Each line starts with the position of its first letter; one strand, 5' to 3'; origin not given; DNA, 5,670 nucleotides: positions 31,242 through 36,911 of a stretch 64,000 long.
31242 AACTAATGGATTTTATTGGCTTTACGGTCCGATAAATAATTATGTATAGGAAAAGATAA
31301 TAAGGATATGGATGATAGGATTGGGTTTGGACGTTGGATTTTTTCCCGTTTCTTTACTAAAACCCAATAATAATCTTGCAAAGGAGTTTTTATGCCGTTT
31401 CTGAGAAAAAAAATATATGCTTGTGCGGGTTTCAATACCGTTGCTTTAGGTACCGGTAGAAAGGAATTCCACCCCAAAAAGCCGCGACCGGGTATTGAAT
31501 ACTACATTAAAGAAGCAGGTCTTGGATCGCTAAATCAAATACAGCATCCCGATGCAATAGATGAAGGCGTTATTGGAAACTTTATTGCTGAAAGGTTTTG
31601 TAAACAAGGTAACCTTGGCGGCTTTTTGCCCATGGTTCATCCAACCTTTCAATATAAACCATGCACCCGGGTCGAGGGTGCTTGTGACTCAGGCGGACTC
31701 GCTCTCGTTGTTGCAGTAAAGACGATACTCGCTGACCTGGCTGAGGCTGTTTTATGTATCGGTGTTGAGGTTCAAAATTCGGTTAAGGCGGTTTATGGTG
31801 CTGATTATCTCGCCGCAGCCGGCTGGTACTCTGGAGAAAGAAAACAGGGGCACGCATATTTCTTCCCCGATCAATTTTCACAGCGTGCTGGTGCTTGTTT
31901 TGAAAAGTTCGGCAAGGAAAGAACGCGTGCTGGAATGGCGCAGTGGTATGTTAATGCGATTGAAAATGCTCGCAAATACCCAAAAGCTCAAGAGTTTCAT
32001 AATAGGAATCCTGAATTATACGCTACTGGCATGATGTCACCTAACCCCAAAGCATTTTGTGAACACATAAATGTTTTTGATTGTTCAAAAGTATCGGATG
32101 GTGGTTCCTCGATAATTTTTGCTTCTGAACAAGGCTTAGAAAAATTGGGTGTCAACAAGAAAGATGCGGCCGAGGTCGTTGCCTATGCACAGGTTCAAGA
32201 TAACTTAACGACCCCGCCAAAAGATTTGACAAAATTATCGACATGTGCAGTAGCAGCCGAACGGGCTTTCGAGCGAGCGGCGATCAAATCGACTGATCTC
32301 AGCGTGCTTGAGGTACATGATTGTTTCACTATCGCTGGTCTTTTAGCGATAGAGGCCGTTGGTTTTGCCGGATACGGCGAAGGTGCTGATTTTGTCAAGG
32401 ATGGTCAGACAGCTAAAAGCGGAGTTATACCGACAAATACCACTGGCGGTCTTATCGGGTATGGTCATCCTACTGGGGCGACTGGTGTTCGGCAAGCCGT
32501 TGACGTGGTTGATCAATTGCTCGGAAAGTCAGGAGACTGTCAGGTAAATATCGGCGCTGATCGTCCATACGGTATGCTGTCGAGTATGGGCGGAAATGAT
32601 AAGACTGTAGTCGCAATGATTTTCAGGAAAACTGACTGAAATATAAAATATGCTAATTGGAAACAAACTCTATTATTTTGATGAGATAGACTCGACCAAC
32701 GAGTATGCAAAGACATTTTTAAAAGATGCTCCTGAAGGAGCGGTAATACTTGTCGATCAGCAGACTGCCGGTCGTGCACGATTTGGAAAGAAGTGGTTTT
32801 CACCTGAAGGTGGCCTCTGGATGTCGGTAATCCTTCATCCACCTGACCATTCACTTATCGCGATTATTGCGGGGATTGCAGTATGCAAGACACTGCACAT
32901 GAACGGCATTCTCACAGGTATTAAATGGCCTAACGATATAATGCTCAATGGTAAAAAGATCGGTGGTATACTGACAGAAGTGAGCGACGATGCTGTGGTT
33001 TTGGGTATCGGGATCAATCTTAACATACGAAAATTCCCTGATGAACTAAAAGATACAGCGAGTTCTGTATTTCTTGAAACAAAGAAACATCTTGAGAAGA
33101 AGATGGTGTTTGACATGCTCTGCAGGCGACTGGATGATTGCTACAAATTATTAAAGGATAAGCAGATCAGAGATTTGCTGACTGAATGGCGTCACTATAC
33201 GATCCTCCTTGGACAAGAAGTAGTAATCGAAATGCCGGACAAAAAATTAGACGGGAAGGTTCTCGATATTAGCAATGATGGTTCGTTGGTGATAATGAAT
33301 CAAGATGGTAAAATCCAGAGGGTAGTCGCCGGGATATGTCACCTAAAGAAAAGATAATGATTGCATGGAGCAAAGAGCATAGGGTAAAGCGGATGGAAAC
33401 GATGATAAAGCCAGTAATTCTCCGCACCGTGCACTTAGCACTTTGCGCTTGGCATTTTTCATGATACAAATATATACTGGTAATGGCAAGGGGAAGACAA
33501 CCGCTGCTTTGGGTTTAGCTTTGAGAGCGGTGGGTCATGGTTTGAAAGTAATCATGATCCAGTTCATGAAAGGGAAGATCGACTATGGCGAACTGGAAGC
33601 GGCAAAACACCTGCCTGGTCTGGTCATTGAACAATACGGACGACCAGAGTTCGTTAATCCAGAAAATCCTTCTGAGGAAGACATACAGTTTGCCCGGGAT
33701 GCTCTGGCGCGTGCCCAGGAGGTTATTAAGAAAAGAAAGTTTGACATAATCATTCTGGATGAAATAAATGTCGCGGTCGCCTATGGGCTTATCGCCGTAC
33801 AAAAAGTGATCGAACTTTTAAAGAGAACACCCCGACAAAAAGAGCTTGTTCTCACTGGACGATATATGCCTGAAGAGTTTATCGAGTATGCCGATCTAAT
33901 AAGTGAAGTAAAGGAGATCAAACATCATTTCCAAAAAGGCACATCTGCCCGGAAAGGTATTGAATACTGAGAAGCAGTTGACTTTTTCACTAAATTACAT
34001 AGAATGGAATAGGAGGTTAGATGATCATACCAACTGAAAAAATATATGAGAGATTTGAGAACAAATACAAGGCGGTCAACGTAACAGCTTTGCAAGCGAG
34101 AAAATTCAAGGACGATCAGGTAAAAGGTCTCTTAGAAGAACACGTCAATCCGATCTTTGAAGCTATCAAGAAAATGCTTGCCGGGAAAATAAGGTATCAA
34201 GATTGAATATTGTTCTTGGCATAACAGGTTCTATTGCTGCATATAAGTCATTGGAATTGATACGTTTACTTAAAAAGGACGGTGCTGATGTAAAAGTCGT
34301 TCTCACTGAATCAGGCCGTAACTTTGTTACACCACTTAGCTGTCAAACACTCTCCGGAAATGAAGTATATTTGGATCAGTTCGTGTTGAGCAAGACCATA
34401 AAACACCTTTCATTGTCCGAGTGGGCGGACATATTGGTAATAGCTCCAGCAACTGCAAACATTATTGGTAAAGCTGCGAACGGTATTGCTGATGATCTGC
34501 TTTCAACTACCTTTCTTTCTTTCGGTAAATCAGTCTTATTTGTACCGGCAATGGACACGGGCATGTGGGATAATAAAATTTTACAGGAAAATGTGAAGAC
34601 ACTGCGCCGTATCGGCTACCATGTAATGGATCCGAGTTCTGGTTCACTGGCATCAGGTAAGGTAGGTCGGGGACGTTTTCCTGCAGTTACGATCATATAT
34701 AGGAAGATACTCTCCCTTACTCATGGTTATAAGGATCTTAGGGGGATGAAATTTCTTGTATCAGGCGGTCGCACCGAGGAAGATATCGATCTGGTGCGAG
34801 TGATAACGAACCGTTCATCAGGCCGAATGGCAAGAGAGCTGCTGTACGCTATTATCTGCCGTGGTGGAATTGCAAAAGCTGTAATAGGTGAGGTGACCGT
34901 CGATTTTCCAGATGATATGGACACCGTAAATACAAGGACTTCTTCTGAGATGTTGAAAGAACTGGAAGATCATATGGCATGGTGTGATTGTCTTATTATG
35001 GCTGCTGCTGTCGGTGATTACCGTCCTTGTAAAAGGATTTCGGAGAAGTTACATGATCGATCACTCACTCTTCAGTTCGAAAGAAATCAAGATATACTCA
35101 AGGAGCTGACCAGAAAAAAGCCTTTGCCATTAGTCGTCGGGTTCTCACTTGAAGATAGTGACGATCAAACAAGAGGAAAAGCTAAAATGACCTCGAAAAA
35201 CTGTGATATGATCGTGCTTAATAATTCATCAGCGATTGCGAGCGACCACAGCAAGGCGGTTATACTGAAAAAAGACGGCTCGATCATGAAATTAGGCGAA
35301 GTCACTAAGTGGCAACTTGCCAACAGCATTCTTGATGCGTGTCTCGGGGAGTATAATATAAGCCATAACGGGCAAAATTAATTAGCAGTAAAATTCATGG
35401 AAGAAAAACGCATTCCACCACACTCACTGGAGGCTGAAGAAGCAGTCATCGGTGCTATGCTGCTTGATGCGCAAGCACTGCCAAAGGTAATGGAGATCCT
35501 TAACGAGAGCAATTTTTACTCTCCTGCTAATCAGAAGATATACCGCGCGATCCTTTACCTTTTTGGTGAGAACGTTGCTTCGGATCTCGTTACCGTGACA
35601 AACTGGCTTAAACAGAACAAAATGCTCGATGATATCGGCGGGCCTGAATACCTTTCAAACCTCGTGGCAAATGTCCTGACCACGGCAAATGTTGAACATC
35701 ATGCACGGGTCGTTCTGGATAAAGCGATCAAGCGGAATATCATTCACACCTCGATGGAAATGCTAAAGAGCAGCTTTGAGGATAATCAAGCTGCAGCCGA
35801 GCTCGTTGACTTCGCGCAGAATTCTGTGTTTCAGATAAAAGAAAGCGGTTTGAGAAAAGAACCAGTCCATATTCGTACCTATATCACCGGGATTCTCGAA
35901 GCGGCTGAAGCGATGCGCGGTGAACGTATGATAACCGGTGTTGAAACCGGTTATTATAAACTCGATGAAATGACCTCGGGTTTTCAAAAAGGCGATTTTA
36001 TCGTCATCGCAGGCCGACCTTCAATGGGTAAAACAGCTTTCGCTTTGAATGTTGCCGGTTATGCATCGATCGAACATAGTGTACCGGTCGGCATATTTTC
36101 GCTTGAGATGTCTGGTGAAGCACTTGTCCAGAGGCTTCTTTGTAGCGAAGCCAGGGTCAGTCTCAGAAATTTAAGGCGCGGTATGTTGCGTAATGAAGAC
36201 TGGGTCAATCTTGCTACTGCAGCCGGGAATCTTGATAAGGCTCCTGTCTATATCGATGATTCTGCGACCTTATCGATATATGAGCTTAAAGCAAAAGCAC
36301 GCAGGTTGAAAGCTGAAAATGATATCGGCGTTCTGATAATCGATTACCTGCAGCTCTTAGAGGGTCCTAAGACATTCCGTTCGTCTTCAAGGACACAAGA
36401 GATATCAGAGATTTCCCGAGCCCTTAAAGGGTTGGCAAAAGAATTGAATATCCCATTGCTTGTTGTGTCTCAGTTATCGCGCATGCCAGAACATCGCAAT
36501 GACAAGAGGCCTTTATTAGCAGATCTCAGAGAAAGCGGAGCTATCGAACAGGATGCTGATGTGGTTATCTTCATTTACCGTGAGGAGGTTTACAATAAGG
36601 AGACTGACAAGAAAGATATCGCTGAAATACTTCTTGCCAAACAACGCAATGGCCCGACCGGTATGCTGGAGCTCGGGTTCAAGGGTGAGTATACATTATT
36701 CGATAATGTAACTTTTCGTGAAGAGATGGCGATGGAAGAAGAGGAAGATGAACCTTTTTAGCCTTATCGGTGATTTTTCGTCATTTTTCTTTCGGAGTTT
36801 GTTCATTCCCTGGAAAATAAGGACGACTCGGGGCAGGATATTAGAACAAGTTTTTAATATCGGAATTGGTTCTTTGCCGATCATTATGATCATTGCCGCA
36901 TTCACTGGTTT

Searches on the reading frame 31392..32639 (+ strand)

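Call 4: search_protein_families(library=pfam, proteins=[window:31392-32639:+])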
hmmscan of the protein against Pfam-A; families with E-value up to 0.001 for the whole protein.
window:31392-32639:+ (415 aa): 3 families
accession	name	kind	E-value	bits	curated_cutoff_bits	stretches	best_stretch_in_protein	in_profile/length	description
PF22691.2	Thiolase_C_1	-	4.5e-31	108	28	1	276-412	12-143/144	Thiolase C-terminal domain-like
PF02803.24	Thiolase_C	-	1.6e-10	41.1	27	1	273-381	14-102/123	Thiolase, C-terminal domain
PF00108.29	Thiolase_N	-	4.7e-05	23.3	26.4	0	88-204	75-195/260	Thiolase, N-terminal domain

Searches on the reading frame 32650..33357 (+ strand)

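Call 38: search_protein_families(library=pfam, proteins=[window:32650-33357:+], max_evalue=0.00001)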
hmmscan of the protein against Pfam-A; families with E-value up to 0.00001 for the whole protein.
window:32650-33357:+ (235 aa): 2 families
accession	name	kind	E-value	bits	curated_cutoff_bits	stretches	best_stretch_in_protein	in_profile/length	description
PF03099.24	BPL_LplA_LipB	-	2.9e-21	76.2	21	1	10-124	2-130/133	Biotin/lipoate A/B protein ligase family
PF02237.23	BPL_C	-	1.3e-07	31.8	21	1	187-230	2-45/48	Biotin protein ligase C terminal domain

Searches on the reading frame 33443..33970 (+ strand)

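Call 38: search_protein_families(library=pfam, proteins=[window:33443-33970:+], max_evalue=0.00001)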
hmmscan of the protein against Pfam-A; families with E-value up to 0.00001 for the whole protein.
window:33443-33970:+ (175 aa): 1 family
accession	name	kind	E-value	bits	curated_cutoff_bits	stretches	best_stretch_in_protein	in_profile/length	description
PF02572.21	CobA_CobO_BtuR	-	2.9e-65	220.1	25.7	1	7-175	4-172/172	ATP:corrinoid adenosyltransferase BtuR/CobO/CobP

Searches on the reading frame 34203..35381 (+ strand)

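Call 38: search_protein_families(library=pfam, proteins=[window:34203-35381:+], max_evalue=0.00001)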
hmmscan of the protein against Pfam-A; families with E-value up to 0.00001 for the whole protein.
window:34203-35381:+ (392 aa): 2 families
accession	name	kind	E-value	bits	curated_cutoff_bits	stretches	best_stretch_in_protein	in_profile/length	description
PF04127.22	DFP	-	4.2e-44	151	22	1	179-352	1-183/186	DNA/pantothenate metabolism flavoprotein C-terminal domain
PF02441.25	Flavoprotein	-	4e-34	118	22.7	1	1-169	1-158/162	Flavoprotein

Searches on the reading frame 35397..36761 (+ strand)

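Call 38: search_protein_families(library=pfam, proteins=[window:35397-36761:+], max_evalue=0.00001)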
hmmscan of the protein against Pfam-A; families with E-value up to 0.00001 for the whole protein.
window:35397-36761:+ (454 aa): 3 families
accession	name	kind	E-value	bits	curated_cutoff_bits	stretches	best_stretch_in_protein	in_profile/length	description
PF03796.21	DnaB_C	-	2.4e-105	351.9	27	1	181-437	1-255/255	DnaB-like helicase C terminal domain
PF00772.26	DnaB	-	2.1e-32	111.7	23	1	7-107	2-102/103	DnaB-like helicase N terminal domain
PF13481.12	AAA_25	-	4.2e-09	36.8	27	1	197-360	31-190/195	AAA domain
